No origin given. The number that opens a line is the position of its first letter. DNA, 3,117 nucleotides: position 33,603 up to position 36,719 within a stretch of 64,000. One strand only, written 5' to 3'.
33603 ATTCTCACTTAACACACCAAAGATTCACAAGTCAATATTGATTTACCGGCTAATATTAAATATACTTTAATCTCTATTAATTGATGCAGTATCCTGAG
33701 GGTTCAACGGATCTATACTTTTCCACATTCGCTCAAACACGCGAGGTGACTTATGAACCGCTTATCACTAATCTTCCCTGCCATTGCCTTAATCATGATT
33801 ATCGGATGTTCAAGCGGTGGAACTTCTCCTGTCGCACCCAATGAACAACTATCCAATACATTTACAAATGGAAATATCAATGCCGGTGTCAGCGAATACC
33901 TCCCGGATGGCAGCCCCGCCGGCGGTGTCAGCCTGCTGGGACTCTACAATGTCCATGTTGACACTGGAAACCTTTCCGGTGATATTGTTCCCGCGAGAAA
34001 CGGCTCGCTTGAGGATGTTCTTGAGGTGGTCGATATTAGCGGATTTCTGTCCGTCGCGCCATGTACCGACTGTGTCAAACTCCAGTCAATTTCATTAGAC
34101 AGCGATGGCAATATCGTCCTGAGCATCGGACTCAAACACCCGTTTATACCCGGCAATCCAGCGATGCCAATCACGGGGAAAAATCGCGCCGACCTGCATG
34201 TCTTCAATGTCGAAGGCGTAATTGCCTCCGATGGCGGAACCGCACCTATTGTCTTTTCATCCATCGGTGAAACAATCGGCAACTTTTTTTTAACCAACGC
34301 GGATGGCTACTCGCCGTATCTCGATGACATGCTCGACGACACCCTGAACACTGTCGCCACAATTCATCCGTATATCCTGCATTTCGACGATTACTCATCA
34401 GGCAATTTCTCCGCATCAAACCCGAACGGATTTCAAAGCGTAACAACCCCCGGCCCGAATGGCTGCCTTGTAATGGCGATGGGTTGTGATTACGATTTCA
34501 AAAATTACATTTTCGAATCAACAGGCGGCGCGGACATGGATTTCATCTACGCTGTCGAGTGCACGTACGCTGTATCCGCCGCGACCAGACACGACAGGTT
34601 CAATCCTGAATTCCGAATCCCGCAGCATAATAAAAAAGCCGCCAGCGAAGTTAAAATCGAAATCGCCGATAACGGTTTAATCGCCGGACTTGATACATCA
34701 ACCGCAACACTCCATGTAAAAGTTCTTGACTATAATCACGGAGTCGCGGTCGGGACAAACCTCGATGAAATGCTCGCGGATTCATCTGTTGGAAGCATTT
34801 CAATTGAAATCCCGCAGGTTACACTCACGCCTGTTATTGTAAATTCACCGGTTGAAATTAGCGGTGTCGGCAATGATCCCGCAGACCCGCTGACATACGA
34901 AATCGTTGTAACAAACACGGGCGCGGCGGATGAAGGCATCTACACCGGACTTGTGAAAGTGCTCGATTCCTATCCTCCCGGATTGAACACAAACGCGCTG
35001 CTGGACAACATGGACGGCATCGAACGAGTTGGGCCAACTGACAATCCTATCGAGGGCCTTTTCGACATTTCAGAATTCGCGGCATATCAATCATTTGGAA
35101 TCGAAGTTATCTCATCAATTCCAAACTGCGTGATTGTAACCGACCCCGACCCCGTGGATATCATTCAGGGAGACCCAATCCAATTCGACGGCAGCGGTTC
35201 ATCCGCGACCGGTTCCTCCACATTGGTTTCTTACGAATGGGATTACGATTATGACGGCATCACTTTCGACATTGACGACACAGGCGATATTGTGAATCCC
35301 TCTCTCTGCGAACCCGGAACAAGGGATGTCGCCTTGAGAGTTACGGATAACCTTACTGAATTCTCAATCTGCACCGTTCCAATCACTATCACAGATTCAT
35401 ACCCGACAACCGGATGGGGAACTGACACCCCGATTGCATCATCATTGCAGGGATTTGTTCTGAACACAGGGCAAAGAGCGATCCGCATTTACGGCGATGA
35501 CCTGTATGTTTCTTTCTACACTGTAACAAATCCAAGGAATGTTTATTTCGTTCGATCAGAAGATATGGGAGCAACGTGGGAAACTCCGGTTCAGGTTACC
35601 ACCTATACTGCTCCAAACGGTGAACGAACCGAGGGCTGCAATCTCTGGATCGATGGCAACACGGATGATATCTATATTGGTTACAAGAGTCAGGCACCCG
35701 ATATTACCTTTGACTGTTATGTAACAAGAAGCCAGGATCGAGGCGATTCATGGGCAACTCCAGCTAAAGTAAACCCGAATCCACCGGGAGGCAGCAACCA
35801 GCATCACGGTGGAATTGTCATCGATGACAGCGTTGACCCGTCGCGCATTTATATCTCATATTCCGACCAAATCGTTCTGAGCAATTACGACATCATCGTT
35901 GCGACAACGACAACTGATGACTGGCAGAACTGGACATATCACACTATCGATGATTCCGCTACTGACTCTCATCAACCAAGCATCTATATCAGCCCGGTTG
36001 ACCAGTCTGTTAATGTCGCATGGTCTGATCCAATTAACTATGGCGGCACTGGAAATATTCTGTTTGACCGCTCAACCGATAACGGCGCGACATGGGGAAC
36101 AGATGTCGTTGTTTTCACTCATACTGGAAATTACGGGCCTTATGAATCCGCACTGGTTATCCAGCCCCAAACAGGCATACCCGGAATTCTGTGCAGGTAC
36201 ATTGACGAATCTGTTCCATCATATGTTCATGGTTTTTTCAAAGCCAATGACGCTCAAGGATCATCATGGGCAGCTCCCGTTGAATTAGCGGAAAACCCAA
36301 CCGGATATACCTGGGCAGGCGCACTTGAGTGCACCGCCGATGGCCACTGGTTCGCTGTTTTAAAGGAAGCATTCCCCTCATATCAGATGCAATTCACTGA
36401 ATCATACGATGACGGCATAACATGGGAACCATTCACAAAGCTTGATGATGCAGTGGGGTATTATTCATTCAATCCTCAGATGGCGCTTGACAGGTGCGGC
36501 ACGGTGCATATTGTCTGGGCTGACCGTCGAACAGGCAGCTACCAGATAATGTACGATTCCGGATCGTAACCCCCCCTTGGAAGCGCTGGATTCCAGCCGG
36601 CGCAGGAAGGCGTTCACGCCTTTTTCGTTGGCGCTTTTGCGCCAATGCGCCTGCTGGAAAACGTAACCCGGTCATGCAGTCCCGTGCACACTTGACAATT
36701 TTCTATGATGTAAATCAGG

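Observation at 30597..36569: Tandem paralogous PKD plus BNR/Asp-box propeller lipoproteins, with a third copy at 20744..23365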

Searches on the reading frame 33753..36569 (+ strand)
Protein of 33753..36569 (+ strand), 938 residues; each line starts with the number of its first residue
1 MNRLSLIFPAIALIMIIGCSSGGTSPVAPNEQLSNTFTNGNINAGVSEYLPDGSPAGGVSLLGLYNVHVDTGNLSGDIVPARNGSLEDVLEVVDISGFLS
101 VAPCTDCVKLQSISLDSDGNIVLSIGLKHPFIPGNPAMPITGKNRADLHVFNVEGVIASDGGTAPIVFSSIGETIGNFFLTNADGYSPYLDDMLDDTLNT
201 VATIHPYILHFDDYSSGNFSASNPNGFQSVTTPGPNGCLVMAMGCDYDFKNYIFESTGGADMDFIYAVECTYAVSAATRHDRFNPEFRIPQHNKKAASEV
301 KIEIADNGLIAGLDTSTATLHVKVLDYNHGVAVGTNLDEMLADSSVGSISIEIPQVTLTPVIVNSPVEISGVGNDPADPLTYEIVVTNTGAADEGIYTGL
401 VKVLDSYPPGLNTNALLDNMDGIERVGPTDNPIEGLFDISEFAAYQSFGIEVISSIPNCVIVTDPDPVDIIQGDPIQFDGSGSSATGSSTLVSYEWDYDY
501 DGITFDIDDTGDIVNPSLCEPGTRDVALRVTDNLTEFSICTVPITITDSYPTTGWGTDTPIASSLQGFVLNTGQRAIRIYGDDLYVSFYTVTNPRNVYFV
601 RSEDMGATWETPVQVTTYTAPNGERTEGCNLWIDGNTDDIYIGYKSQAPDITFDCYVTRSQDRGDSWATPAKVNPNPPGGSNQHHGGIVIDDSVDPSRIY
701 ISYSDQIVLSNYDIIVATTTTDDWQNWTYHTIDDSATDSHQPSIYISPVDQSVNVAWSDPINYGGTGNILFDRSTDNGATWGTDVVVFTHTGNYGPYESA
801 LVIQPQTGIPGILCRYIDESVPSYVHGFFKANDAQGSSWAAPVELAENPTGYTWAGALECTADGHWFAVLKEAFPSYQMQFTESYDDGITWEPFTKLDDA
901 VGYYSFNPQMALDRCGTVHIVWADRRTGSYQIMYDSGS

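Call 5: search_protein_families(library=pfam, proteins=[window:33753-36569:+], max_evalue=0.1)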
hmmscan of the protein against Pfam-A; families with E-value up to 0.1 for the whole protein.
window:33753-36569:+ (938 aa): 2 families
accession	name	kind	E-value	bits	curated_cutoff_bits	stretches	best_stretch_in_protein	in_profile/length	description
PF13088.12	BNR_2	-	9.7e-08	32.1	31.4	1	654-783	81-200/277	BNR repeat-like domain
PF02012.26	BNR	-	0.0025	18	27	0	884-892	3-11/12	BNR/Asp-box repeat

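Call 24: search_protein_families(library=ncbifam, proteins=[window:33753-36569:+], max_evalue=0.01)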
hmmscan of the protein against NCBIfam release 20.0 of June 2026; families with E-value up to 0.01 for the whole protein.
window:33753-36569:+ (938 aa): 0 families

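Call 72: search_protein_families(library=padloc, proteins=[window:33753-36569:+], max_evalue=0.01)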
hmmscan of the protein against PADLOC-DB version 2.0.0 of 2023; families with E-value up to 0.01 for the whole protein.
window:33753-36569:+ (938 aa): 0 families

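Call 73: search_protein_families(library=phrogs, proteins=[window:33753-36569:+], max_evalue=0.01)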
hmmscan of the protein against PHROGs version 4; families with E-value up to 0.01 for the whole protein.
window:33753-36569:+ (938 aa): 0 families

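Call 84: list_cluster_members(proteins=[P0001, window:33753-36569:+, window:20744-23365:-, P0009, P0047])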
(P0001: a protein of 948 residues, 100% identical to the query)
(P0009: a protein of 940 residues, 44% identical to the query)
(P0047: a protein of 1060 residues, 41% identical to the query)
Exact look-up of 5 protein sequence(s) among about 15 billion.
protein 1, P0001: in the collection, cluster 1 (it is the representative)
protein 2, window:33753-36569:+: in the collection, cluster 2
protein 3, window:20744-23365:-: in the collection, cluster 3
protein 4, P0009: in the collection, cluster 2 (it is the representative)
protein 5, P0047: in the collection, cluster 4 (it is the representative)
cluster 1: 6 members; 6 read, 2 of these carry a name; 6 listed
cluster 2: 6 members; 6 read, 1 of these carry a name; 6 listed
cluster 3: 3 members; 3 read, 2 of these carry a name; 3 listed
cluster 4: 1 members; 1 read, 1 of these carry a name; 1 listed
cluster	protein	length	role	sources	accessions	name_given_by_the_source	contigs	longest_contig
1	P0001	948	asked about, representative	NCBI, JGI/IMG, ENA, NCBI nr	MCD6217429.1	exo-alpha-sialidase [bacterium]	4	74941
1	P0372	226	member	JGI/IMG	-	hypothetical protein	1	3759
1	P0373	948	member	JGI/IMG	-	-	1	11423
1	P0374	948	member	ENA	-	-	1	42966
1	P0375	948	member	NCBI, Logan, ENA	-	-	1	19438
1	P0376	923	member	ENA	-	-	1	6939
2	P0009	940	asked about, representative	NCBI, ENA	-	-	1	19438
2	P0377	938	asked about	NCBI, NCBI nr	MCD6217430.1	exo-alpha-sialidase [bacterium]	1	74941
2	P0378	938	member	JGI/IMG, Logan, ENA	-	-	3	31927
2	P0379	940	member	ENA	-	-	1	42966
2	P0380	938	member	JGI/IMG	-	-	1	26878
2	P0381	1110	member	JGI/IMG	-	-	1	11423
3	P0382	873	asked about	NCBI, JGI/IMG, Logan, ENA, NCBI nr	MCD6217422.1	exo-alpha-sialidase [bacterium]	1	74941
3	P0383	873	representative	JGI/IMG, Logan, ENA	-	-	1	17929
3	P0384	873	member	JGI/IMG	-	hypothetical protein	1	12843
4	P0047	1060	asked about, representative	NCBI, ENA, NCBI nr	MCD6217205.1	hypothetical protein J7L05_05025 [bacterium] | hypothetical protein [bacterium]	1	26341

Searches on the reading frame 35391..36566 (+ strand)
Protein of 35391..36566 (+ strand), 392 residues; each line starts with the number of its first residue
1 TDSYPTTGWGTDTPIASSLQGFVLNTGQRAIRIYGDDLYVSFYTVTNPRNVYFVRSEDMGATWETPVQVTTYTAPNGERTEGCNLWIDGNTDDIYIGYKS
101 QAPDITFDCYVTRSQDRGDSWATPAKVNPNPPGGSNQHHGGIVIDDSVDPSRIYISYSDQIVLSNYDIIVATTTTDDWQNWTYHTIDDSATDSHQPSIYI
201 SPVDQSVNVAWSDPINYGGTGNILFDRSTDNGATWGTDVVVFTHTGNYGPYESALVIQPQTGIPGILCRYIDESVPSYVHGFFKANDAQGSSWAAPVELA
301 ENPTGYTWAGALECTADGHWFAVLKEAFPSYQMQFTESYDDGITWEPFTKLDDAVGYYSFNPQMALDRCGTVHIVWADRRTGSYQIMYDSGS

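Call 68: find_homologous_proteins(query=window:35391-36566:+, max_evalue=0.001)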
Query window:35391-36566:+ (392 aa): 6 proteins with E <= 0.001 among 1198 candidates.
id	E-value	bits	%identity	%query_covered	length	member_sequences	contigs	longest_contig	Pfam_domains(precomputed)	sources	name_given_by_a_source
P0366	1.2e-12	66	26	48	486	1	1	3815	PF24793.2,PF23044.2,PF15899.12,PF15892.12,PF13088.13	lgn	-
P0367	4.1e-12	64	28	47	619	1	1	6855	PF00733.28,PF21471.4,PF02012.27,PF13088.13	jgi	-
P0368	4.7e-10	57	26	75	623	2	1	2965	PF24316.2,PF13088.13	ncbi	-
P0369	2.6e-7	48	21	83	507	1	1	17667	PF15892.12,PF04616.21,PF13088.13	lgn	-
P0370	3.3e-6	44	22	88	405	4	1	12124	PF02012.27,PF13088.13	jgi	-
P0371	4.1e-5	41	22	87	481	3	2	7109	PF02012.27,PF15902.13,PF13088.13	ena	-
